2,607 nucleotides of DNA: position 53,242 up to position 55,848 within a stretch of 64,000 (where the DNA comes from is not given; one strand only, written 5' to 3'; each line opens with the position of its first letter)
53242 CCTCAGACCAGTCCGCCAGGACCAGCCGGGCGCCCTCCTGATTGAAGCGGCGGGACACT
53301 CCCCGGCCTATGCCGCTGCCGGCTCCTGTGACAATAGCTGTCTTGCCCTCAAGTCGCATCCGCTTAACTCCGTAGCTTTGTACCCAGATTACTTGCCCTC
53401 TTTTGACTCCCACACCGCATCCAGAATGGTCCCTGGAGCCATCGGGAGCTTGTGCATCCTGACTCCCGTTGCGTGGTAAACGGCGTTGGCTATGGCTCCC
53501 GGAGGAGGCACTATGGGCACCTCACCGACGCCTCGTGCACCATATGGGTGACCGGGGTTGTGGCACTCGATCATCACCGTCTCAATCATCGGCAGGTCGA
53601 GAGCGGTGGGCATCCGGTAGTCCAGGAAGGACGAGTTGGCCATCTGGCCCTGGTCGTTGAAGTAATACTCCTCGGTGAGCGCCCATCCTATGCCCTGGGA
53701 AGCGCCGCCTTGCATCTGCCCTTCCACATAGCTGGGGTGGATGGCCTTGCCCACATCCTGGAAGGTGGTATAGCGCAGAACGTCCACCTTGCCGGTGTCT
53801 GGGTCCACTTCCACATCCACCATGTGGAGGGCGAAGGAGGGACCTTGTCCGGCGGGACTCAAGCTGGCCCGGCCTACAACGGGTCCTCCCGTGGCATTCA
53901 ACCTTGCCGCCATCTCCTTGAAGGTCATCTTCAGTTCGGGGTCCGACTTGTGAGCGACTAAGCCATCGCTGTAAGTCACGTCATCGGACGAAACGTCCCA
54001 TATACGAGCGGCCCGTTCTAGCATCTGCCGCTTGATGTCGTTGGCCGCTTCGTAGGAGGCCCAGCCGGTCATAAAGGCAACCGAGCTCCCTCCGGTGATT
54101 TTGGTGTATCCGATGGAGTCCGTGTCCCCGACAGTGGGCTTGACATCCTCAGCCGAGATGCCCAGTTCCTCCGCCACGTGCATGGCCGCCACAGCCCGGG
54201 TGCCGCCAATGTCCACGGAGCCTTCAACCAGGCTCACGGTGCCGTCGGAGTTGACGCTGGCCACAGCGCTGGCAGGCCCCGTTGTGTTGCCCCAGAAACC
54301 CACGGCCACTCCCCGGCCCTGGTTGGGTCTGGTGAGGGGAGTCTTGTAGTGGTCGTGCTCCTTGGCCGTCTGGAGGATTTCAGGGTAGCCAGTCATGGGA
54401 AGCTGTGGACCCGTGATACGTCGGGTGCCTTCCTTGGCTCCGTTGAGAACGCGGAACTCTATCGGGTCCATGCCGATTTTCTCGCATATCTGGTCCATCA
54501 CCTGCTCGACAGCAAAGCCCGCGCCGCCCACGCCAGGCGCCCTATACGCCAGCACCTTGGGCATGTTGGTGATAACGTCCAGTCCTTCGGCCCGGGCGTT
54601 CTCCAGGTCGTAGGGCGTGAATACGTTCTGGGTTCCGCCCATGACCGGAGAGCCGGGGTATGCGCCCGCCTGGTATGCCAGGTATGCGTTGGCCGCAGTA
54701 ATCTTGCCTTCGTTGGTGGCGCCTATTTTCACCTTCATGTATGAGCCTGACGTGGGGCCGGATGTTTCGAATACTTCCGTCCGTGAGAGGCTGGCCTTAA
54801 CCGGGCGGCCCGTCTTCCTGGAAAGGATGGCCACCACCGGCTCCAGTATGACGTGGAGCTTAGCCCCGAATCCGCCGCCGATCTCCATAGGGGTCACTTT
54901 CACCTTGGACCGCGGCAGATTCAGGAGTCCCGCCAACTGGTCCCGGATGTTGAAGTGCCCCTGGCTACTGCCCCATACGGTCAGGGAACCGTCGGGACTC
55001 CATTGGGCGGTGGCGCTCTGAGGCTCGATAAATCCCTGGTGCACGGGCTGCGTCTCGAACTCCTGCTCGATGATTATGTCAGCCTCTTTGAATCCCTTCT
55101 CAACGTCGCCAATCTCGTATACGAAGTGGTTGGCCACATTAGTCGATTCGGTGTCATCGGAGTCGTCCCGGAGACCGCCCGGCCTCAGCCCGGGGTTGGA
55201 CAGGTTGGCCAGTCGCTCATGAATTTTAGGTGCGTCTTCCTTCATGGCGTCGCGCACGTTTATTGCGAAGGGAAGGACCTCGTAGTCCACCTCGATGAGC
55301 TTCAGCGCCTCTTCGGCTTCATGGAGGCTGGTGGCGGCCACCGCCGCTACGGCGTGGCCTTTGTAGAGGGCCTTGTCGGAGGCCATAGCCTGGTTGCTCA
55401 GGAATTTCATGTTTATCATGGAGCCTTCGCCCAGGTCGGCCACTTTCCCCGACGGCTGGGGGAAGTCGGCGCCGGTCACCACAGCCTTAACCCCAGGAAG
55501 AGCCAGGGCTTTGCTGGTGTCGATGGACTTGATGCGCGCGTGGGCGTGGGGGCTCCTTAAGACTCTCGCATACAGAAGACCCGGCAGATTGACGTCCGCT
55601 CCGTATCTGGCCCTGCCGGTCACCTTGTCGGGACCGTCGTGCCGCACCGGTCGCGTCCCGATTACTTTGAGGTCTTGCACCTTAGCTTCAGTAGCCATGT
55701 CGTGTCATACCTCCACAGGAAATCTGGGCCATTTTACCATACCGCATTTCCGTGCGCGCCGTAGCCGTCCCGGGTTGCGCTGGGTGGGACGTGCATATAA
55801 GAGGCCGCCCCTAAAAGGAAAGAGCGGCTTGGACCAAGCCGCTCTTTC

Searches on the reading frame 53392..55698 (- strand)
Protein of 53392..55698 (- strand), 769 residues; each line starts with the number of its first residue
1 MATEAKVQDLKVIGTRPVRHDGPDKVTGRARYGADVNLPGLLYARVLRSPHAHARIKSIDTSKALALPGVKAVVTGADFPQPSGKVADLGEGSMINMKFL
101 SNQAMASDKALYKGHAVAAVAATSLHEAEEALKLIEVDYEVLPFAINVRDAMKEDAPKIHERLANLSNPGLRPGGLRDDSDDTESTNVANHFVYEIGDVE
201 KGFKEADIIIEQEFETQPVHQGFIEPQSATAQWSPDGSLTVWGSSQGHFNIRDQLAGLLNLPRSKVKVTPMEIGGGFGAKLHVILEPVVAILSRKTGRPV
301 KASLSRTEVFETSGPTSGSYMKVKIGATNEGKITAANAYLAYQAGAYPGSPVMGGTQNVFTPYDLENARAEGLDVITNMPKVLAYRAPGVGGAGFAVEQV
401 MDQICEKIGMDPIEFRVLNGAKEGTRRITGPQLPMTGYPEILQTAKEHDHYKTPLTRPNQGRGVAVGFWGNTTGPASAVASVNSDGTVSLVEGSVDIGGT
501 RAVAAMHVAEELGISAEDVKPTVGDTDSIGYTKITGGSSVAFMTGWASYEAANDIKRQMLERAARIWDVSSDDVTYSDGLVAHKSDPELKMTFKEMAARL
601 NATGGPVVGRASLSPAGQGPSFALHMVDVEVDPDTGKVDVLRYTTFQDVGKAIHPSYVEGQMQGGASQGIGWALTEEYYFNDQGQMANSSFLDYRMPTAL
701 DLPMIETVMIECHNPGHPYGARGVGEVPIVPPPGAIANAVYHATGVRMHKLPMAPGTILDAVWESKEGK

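Call 70: search_protein_families(library=pfam, proteins=[window:53392-55698:-], max_evalue=0.001)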
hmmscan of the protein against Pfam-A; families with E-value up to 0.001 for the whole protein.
window:53392-55698:- (769 aa): 3 families
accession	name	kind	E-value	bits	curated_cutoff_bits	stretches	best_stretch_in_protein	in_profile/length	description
PF20256.3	MoCoBD_2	-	2.7e-65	221.1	27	1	459-703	24-283/283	Molybdopterin cofactor-binding domain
PF02738.23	MoCoBD_1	-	3.7e-65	219.9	27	1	186-419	7-243/244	Molybdopterin cofactor-binding domain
PF01315.27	Ald_Xan_dh_C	-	1.1e-29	103.4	31.3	1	27-143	1-110/110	Aldehyde oxidase and xanthine dehydrogenase, a/b hammerhead domain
